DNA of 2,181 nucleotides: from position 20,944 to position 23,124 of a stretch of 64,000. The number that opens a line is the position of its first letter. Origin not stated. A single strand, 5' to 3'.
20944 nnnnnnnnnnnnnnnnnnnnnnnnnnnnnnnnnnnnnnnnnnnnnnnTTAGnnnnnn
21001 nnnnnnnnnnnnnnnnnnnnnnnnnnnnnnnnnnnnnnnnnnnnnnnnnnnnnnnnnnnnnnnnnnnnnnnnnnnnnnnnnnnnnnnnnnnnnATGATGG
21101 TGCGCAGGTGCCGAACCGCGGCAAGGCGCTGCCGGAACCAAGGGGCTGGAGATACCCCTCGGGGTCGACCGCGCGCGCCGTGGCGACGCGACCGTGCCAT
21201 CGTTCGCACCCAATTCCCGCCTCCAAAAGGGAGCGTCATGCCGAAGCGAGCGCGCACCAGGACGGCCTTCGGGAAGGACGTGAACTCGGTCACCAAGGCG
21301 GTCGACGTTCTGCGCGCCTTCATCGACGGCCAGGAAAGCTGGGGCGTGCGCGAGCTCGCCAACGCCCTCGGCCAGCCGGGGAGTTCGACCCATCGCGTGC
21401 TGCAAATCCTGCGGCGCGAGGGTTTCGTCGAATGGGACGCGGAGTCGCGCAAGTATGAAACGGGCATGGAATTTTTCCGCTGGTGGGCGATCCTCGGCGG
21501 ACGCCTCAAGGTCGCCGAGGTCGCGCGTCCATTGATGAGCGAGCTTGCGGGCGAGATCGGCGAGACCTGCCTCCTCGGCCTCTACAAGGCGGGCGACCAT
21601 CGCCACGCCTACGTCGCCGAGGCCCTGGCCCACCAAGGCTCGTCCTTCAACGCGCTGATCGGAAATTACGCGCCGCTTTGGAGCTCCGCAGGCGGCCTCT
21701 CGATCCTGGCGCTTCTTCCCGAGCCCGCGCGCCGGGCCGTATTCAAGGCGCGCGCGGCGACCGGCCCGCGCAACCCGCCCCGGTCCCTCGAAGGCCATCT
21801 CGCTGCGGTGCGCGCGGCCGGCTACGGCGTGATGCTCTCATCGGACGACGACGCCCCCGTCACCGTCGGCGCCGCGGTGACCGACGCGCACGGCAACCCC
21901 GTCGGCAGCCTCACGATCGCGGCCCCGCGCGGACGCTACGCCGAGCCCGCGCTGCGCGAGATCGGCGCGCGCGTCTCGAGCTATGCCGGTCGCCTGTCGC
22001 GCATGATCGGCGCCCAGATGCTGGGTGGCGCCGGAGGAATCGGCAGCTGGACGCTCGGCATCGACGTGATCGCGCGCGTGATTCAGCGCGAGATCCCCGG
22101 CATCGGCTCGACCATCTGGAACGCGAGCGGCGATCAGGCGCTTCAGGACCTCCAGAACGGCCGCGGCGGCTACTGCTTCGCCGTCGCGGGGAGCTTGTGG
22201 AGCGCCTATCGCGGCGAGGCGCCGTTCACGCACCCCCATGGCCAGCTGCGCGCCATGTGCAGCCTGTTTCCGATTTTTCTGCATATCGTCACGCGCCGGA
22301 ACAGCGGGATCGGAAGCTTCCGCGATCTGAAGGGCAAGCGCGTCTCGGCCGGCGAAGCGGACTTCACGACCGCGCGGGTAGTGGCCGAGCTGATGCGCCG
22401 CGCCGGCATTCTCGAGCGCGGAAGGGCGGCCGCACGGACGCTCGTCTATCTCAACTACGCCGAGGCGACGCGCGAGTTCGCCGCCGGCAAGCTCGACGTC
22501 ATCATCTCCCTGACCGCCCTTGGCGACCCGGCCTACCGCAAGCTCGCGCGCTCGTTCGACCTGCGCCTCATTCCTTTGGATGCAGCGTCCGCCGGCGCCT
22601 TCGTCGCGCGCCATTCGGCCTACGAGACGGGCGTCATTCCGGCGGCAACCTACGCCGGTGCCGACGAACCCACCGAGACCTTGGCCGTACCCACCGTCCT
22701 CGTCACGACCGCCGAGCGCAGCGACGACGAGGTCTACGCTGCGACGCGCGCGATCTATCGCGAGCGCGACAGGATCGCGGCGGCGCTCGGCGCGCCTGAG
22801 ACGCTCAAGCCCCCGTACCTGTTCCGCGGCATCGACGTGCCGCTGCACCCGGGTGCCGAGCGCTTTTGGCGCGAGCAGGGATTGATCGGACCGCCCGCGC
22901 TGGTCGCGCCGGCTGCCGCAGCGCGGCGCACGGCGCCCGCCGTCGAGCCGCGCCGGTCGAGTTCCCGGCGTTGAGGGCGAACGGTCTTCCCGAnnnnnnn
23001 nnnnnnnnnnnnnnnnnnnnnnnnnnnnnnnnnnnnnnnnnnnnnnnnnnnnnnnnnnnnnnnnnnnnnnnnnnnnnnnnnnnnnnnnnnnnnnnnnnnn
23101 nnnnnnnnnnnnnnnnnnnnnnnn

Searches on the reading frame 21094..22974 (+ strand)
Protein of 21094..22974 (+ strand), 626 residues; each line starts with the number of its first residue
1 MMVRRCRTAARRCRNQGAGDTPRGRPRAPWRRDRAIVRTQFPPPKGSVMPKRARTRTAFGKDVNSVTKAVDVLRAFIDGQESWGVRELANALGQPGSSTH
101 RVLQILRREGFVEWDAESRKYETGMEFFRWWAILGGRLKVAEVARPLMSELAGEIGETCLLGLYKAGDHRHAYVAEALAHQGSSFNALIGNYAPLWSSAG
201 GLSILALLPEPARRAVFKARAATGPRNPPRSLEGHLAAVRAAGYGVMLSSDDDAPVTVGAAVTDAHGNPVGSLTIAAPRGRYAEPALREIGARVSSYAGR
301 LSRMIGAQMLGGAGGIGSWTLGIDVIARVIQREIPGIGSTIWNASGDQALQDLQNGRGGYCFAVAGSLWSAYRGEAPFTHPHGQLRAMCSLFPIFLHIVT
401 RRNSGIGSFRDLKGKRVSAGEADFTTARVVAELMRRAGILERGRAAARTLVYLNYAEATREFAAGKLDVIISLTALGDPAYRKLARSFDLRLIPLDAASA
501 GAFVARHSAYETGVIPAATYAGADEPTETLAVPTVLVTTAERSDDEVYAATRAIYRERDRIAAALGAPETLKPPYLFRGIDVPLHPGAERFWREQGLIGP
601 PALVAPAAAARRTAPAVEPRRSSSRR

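Call 42: search_protein_families(library=pfam, proteins=[window:21094-22974:+], max_evalue=0.00001)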
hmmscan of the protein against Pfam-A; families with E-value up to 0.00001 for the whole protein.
window:21094-22974:+ (626 aa): 3 families
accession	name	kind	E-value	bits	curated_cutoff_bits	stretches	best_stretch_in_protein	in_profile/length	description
PF16868.10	NMT1_3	-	8.6e-47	160.6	27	1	344-596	39-289/289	NMT1-like family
PF01614.24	IclR_C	-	1.4e-14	54.5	24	1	137-302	6-173/174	Bacterial transcriptional regulator IclR C-terminal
PF09339.16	HTH_IclR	-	8.4e-14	51.5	22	1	65-115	1-51/52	IclR helix-turn-helix domain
